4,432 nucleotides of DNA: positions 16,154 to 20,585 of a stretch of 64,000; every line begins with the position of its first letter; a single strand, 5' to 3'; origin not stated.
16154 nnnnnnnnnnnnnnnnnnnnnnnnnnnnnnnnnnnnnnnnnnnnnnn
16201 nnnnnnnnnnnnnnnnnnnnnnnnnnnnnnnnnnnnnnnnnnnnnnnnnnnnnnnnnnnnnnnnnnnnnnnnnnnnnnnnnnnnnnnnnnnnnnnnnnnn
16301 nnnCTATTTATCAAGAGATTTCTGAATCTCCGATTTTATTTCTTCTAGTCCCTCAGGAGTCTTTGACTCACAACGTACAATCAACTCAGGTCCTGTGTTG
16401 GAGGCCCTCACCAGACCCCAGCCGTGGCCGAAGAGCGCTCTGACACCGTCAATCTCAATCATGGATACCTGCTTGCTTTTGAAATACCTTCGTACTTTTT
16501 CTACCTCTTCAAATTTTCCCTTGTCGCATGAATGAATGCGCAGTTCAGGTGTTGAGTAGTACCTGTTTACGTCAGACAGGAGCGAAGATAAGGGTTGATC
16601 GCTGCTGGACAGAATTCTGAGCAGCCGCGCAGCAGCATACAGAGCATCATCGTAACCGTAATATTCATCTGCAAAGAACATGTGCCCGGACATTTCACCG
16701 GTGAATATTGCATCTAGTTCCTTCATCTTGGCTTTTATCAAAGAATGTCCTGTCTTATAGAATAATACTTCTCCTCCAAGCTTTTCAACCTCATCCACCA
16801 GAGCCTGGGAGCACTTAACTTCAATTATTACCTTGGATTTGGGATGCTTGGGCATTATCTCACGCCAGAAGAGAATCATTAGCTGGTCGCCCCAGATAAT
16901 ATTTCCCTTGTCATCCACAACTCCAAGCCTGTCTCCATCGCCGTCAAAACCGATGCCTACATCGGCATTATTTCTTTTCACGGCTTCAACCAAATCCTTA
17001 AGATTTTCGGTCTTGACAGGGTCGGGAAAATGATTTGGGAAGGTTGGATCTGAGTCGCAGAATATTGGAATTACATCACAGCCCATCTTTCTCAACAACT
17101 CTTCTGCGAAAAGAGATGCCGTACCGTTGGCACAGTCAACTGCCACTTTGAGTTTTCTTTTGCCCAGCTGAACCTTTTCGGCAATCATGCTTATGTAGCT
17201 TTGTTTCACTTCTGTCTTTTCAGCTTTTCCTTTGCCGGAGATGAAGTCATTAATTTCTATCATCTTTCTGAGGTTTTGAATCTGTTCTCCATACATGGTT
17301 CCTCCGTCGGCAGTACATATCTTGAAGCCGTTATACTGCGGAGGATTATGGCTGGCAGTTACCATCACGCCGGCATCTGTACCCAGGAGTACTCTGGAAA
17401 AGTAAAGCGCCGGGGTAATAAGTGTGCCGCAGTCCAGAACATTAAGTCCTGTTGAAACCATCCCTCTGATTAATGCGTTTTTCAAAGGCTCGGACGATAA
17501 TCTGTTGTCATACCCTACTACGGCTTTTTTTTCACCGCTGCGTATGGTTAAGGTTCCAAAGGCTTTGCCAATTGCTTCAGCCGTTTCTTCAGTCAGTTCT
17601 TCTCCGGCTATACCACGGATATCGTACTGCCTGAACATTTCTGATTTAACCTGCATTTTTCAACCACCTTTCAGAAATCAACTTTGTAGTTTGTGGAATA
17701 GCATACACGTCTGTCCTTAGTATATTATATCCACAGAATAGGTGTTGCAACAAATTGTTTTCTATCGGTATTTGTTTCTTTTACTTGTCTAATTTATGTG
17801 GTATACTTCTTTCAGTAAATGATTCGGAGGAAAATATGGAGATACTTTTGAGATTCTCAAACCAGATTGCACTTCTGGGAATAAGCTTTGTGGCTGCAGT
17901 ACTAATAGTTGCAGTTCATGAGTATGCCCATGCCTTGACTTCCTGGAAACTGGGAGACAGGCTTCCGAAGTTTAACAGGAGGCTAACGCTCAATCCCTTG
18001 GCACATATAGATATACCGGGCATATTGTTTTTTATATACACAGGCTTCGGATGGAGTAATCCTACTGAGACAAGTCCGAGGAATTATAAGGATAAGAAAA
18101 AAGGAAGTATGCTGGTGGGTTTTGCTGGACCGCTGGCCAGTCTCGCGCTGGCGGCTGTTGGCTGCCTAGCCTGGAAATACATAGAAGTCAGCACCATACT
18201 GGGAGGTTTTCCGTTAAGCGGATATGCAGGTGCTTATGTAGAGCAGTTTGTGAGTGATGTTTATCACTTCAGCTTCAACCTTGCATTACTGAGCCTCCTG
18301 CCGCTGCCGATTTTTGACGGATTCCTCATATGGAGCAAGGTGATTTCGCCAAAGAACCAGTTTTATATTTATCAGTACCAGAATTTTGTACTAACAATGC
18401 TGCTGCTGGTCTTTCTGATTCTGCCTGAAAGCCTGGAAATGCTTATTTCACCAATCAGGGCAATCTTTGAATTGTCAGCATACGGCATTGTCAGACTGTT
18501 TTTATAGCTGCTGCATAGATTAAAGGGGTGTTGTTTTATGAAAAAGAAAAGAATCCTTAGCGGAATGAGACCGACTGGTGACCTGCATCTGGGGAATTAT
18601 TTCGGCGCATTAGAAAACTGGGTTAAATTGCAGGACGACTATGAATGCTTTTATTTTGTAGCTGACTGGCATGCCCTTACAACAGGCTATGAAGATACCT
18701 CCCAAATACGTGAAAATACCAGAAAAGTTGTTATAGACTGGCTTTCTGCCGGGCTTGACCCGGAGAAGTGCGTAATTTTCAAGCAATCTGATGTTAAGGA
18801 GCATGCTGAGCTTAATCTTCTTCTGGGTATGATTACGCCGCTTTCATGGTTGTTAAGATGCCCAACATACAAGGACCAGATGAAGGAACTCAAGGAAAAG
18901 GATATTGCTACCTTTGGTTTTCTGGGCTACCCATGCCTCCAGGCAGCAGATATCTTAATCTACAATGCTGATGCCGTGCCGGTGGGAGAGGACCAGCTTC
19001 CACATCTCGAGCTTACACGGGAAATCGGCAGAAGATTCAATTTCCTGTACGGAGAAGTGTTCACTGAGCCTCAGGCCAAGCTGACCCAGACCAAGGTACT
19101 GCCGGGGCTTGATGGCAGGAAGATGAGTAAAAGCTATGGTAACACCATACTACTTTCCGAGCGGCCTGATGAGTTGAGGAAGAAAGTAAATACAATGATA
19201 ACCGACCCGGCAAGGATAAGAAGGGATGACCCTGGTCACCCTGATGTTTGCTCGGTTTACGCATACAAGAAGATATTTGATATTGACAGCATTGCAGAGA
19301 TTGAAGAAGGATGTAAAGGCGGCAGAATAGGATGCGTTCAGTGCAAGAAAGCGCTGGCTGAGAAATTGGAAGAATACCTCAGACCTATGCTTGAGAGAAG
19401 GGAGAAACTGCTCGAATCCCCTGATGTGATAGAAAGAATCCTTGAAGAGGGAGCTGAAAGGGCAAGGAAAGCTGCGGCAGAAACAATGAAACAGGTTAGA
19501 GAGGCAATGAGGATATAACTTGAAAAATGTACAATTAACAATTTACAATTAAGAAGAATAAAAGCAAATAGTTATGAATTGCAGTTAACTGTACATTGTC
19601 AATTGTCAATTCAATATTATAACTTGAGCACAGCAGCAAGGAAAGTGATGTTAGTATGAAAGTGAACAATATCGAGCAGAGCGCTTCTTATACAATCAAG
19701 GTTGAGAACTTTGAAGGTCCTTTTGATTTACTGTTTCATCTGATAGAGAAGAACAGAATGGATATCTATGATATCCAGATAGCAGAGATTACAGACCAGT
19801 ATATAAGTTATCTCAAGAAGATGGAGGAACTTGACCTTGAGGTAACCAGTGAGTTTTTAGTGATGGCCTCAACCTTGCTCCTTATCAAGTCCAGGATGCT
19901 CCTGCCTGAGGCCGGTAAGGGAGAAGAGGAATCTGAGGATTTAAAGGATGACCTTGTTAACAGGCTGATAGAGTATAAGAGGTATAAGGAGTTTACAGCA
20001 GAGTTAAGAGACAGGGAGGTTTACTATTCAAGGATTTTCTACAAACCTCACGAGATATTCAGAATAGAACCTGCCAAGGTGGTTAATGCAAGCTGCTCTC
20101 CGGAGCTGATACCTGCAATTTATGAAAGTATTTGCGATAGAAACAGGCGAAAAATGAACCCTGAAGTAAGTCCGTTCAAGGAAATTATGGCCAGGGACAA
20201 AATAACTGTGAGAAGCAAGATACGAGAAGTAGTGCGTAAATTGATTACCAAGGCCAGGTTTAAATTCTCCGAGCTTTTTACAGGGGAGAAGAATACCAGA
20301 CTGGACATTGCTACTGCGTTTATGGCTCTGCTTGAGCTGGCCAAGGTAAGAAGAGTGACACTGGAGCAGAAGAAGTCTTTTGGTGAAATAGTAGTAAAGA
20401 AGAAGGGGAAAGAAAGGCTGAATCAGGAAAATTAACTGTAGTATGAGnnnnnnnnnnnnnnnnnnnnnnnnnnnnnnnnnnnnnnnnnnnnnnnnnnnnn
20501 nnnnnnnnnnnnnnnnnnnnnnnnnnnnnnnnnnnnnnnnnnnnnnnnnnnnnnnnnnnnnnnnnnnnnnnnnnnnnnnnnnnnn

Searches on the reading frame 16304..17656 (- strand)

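Call 27: search_protein_families(library=pfam, proteins=[window:16304-17656:-], max_evalue=0.001)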
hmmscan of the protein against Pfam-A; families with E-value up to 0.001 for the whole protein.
window:16304-17656:- (450 aa): 4 families
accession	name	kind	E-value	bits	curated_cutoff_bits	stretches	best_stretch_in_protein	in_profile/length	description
PF02878.22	PGM_PMM_I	-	5.1e-39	133.6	22.5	1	7-137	3-135/138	Phosphoglucomutase/phosphomannomutase, alpha/beta/alpha domain I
PF02879.22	PGM_PMM_II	-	1.2e-31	109.7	29.3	1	153-251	2-103/103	Phosphoglucomutase/phosphomannomutase, alpha/beta/alpha domain II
PF02880.22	PGM_PMM_III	-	4.6e-24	85.2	20.7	1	255-366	1-115/115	Phosphoglucomutase/phosphomannomutase, alpha/beta/alpha domain III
PF00408.26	PGM_PMM_IV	-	1.9e-11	44.3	23.1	1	381-445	11-66/68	Phosphoglucomutase/phosphomannomutase, C-terminal domain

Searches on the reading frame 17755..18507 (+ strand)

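Call 27: search_protein_families(library=pfam, proteins=[window:17755-18507:+], max_evalue=0.001)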
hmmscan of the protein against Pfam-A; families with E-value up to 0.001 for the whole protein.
window:17755-18507:+ (250 aa): 1 family
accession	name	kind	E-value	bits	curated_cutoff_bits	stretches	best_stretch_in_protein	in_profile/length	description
PF02163.28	Peptidase_M50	-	1.3e-09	38.1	27.2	1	46-218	4-216/221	Peptidase family M50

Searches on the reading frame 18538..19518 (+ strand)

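Call 27: search_protein_families(library=pfam, proteins=[window:18538-19518:+], max_evalue=0.001)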
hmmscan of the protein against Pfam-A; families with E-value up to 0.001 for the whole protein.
window:18538-19518:+ (326 aa): 1 family
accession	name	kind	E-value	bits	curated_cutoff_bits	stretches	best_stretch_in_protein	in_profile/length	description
PF00579.31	tRNA-synt_1b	-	6.2e-71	239.5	21.1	1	4-281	6-291/292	tRNA synthetases class I (W and Y)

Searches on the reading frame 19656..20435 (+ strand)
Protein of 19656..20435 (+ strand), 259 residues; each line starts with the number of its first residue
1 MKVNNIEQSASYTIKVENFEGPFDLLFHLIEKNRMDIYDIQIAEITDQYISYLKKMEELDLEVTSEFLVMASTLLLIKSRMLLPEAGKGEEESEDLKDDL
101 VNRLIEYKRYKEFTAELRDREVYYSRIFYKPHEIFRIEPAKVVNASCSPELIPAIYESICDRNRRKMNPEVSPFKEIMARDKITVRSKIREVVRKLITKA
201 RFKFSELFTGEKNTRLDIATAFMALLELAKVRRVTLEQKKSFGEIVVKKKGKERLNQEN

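Call 27: search_protein_families(library=pfam, proteins=[window:19656-20435:+], max_evalue=0.001)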
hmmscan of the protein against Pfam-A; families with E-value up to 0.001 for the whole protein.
window:19656-20435:+ (259 aa): 1 family
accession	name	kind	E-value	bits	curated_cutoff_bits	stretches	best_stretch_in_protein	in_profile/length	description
PF02616.19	SMC_ScpA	-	2.2e-34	119.9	24.6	1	29-247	1-229/232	Segregation and condensation protein ScpA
